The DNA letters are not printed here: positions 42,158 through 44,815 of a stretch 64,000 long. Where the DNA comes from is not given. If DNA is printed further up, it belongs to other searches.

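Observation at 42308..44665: An 18-haem periplasmic cytochrome sitting between the inner-membrane modules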

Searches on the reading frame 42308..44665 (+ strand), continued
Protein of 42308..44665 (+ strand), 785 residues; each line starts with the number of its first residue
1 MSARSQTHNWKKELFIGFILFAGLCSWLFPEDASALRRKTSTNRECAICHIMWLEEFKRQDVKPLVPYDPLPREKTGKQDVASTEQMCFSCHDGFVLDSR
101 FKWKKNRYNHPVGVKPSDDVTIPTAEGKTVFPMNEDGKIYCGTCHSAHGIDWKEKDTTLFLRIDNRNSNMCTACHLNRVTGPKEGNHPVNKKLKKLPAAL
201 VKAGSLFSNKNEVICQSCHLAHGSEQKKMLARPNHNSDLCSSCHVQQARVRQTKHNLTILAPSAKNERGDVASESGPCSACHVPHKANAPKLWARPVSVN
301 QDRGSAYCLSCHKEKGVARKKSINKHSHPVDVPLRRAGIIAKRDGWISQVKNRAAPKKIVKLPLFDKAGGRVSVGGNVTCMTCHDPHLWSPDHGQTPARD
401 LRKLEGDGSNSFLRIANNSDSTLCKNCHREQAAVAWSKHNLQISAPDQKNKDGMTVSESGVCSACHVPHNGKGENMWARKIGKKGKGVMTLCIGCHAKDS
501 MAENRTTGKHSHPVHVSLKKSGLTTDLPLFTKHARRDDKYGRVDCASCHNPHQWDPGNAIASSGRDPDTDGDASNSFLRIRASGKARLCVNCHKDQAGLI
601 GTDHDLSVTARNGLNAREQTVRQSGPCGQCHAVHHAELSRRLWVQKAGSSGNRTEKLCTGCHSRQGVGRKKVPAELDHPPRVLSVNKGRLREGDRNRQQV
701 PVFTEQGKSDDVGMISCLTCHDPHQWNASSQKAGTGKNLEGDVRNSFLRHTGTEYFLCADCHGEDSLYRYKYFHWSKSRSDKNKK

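Call 27: search_solved_structures(query=A1, max_evalue=1, show_alignments=3)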
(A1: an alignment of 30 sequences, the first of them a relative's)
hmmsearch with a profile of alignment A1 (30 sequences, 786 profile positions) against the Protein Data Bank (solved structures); distinct sequences matched with E-value up to 1: 24.
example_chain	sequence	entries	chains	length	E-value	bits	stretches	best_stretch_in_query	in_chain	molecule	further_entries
9yuq_N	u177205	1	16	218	2.2e-07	32.6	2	207-244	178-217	Putative multiheme cytochrome c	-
7tfs_A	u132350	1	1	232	1.9e-05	26.3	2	212-244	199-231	Cytochrome c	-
1fs7_A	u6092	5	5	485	0.00072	21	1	458-499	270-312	CYTOCHROME C NITRITE REDUCTASE | Cytochrome c-552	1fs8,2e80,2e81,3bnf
3bng_A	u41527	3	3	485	0.00072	21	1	458-499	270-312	Cytochrome c-552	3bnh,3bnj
1fs9_A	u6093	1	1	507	0.00077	20.9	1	458-499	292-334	CYTOCHROME C NITRITE REDUCTASE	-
1eys_C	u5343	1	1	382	0.022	16.1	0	13-115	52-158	PHOTOSYNTHETIC REACTION CENTER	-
3t6d_C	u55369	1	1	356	0.047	15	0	651-721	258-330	Photosynthetic reaction center cytochrome c subunit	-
8wdu_C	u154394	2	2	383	0.05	14.9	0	15-118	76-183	Photosynthetic reaction center cytochrome c subunit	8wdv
7c52_C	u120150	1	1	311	0.091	14.1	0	13-116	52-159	Photosynthetic reaction center cytochrome c subunit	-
1vrn_C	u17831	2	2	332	0.12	13.7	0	651-721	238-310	Photosynthetic reaction center cytochrome c subunit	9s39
5b5m_C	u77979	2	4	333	0.12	13.7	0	13-116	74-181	Photosynthetic reaction center cytochrome c subunit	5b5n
6et5_C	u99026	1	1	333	0.12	13.7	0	651-721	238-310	Photosynthetic reaction center cytochrome c subunit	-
1dxr_C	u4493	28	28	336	0.12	13.7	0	651-721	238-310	PHOTOSYNTHETIC REACTION CENTER CYTOCHROME C SUBUNIT | PHOTOSYNTHETIC REACTION CENTER | Photosynthetic reaction center cytochrome C subunit precursor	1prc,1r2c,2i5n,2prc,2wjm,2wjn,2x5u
6gq1_AW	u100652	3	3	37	0.13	13.5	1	126-149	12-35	Ubiquitin-40S ribosomal protein S31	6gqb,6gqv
2jbl_C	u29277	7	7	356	0.14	13.4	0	651-721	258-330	PHOTOSYNTHETIC REACTION CENTER CYTOCHROME C SUBUNIT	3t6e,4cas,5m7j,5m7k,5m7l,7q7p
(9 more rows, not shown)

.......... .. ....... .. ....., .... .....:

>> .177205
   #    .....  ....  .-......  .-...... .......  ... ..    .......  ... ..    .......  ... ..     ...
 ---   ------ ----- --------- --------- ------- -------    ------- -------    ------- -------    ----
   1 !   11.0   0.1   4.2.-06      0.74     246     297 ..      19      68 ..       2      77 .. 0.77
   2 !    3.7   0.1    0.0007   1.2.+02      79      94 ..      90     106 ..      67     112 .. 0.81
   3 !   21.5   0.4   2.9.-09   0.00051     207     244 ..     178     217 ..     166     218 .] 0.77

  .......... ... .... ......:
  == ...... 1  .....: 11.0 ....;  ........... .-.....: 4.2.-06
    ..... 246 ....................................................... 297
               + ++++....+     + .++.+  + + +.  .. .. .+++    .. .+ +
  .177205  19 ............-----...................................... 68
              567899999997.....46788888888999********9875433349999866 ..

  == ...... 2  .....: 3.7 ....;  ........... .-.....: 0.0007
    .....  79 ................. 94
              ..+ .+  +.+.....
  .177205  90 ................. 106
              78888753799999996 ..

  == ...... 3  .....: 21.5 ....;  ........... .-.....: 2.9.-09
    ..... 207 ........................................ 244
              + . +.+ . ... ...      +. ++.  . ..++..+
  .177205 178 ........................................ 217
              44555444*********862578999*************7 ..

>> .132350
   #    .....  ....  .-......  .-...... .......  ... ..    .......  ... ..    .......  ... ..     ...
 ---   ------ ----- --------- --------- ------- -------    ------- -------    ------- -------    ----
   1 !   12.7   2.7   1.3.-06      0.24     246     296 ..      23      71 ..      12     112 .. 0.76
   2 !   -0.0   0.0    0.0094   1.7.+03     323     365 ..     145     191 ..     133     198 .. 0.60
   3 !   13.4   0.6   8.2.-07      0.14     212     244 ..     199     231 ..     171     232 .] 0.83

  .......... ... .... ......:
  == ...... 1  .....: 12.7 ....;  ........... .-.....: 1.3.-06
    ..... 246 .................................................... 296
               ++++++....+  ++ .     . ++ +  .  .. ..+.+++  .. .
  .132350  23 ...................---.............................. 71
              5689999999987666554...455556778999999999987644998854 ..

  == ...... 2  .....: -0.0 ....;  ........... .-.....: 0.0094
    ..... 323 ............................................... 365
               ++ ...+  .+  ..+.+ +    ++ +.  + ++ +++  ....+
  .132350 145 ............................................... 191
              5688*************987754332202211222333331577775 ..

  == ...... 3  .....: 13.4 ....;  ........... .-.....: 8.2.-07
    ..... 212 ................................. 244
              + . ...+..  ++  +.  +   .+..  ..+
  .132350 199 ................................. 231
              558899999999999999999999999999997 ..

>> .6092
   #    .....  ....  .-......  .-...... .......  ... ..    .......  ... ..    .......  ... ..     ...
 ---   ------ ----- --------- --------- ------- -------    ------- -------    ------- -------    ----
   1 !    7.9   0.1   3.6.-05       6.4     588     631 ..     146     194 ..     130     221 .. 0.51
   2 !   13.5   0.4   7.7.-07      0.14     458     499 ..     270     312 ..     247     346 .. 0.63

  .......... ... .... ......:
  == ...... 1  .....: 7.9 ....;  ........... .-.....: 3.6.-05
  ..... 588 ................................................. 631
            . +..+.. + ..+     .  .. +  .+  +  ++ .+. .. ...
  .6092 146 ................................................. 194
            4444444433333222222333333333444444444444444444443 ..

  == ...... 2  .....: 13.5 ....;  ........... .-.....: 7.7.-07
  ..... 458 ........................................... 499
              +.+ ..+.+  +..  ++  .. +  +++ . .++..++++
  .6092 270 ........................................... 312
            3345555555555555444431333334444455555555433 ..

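Call 39: predict_structure(alignment_id=A1)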
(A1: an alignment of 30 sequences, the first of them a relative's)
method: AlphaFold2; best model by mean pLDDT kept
length: 785 residues; sequences in the alignment: 30
mean_pLDDT: 41.2   pTM: 0.25
mean pLDDT of the five models: 41.2, 39.3, 35.2, 33.9, 31.7
residues with pLDDT >= 90: 0; 70-90: 21; 50-70: 130; < 50: 634
segments of 3 or more residues with pLDDT < 50: 1-12, 30-190, 217-269, 276-339, 341-363, 368-370, 377-446, 448-489, 498-514, 545-606, 608-611, 613-618, 623-625, 627-646, 669-679, 686-694, 720-785
pLDDT, mean of each block of 10 residues (from residue 1): 37 64 70 33 26 35 35 30 26 24 29 41 37 44 33 26 28 27 36 63 59 50 31 31 37 43 47 46 28 27 34 40 33 46 48 39 50 51 38 35 31 33 36 36 45 44 32 30 40 51 38 50 55 65 52 36 30 34 37 39 44 49 46 33 47 62 56 43 49 49 70 59 41 35 37 47 44 37 34
secondary structure, 60 per line:
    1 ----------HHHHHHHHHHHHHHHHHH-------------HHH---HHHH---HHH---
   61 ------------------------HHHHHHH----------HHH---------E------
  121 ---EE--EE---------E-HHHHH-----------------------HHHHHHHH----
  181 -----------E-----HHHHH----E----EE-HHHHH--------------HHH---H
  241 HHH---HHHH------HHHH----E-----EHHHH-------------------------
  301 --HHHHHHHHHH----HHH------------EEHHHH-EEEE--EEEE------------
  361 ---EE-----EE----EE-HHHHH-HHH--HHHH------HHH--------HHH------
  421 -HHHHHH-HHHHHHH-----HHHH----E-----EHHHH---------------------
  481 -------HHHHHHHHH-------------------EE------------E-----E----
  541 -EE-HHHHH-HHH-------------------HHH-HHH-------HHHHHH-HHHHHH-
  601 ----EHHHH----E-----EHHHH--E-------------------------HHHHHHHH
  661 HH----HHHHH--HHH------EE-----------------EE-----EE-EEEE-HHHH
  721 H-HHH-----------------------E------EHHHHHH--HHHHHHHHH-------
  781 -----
elements in order (helices of 4 or more, strands of 3 or more residues): H11-28 H48-51 H85-91 H141-145 H169-176 H198-202 H215-219 H240-243 H247-250 H257-260 H272-275 H303-312 H334-337 E339-342 E345-348 H380-384 H391-394 H422-427 H429-435 H441-444 H456-459 H488-496 H545-549 H587-592 H594-599 H606-609 H621-624 H653-662 H667-671 E712-715 H717-721 H757-762 H765-773

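Call 43: find_related_loci(query=A1, collection=genome_contigs, flank=10000)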
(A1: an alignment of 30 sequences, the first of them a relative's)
Query A1 (785 aa) in genome_contigs; peptide patterns used: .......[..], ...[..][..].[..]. (x = any residue, [..] = any of these).
471 stretches matched a pattern; 433 encode a relative of the query (tblastn E <= 1e-3); the best 80 are kept; 80 distinct loci.
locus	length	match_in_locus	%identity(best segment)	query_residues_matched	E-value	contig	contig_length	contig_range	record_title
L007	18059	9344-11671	54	1-781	0e+0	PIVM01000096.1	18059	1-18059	MAG: Gammaproteobacteria bacterium isolate Glo_5 GloG15_CONTIG3642, whole genome shotgun sequence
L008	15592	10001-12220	58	1-779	0e+0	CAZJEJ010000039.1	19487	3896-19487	MAG TPA_asm: uncultured Gammaproteobacteria bacterium isolate binchicken_co121_47 genome assembly, contig: NODE_1656_len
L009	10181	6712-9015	52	10-780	0e+0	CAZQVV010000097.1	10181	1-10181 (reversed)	MAG TPA_asm: uncultured Thiohalophilus sp. isolate SRP128015_co4_59 genome assembly, contig: NODE_1660_length_10181_cov_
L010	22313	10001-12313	51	9-780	0e+0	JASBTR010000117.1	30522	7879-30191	MAG: Gammaproteobacteria bacterium isolate BWSM_42 k141_1879131, whole genome shotgun sequence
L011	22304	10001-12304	52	14-779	0e+0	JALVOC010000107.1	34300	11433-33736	MAG: Chromatiales bacterium isolate A3_maxbin2_scaf2bin.437 A3_NODE_341_length_34300_cov_5.494308, whole genome shotgun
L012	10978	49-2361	51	12-780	0e+0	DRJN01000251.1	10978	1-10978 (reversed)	MAG TPA_asm: Gammaproteobacteria bacterium isolate HyVt-418 HyVt-418_k95_39313, whole genome shotgun sequence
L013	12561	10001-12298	52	13-780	0e+0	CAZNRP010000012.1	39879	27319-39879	MAG TPA_asm: uncultured Thiohalophilus sp. isolate SRP128015_co1_353 genome assembly, contig: NODE_933_length_39879_cov_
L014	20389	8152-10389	52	38-780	0e+0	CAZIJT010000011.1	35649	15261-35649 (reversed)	MAG TPA_asm: uncultured Thiohalophilus sp. isolate SRP128015_co3_249 genome assembly, contig: NODE_941_length_35649_cov_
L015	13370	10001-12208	52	38-779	0e+0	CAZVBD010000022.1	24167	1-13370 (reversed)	MAG TPA_asm: uncultured Thiohalobacter sp. isolate SRP128015_co1_470 genome assembly, contig: NODE_2616_length_24167_cov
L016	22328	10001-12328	49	1-778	0e+0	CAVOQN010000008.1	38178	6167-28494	MAG: uncultured proteobacterium isolate MFD09779.bin.3.68 genome assembly, contig: contig_65445, whole genome shotgun se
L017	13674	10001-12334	49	1-781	0e+0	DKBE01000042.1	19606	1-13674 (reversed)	MAG TPA_asm: Proteobacteria bacterium UBA6908 UBA6908_contig_93915, whole genome shotgun sequence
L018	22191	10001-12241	49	41-781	0e+0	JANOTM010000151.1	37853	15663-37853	MAG: Gammaproteobacteria bacterium isolate VAR_39_metabat_293 VAR_39_k141_330938, whole genome shotgun sequence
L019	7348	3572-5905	48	15-781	0e+0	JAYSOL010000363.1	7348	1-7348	MAG: Gammaproteobacteria bacterium isolate GFS_11195 GFS_11195_362, whole genome shotgun sequence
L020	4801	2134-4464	48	14-781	0e+0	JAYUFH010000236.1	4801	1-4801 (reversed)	MAG: Pseudomonadota bacterium isolate GFS_7679 GFS_7679_235, whole genome shotgun sequence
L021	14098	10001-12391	46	5-779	0e+0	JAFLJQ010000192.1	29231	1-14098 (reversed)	MAG: Gammaproteobacteria bacterium isolate MC-03 c_000000101585, whole genome shotgun sequence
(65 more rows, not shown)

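Call 81: search_protein_representatives(protein=P0001)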
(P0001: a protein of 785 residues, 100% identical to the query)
Query: 785 residues. Proteins with E-value up to 0.001 (for the whole library): 797; up to 1e-10: 545; up to 1e-30: 336. The best 150 are listed.
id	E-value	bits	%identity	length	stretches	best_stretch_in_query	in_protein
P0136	0.0e+00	1471.4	43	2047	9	250-783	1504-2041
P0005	0.0e+00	1363.7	59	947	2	8-580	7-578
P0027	0.0e+00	1015.7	44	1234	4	308-780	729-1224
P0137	1.5e-285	966.0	39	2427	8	185-679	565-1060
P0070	2.8e-280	948.6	42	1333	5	181-610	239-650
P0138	1.1e-264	897.0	45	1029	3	274-784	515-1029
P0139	1.6e-259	879.9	39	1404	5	361-779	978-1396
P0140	1.3e-257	873.6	43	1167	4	402-777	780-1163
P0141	8.0e-242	821.4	44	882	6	12-286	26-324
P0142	2.7e-241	819.6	39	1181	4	303-778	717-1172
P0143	1.1e-234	797.8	48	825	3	231-594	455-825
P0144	7.7e-233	791.7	48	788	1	39-779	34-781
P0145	4.0e-229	779.4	43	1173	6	403-681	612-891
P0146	2.2e-226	770.3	41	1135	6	373-775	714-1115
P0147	2.4e-226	770.2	39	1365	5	377-779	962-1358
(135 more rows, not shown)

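Call 92: search_solved_structures(query=L003:12563-13402:+, max_evalue=0.01)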
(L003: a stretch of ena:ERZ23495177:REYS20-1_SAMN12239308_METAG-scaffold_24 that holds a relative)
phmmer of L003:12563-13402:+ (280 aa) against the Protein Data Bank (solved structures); distinct sequences matched with E-value up to 0.01: 2.
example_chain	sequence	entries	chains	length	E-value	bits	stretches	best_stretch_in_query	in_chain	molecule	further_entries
7tfs_A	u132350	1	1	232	2e-24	89.9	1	19-280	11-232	Cytochrome c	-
9yuq_N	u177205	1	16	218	4e-23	85.6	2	12-189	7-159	Putative multiheme cytochrome c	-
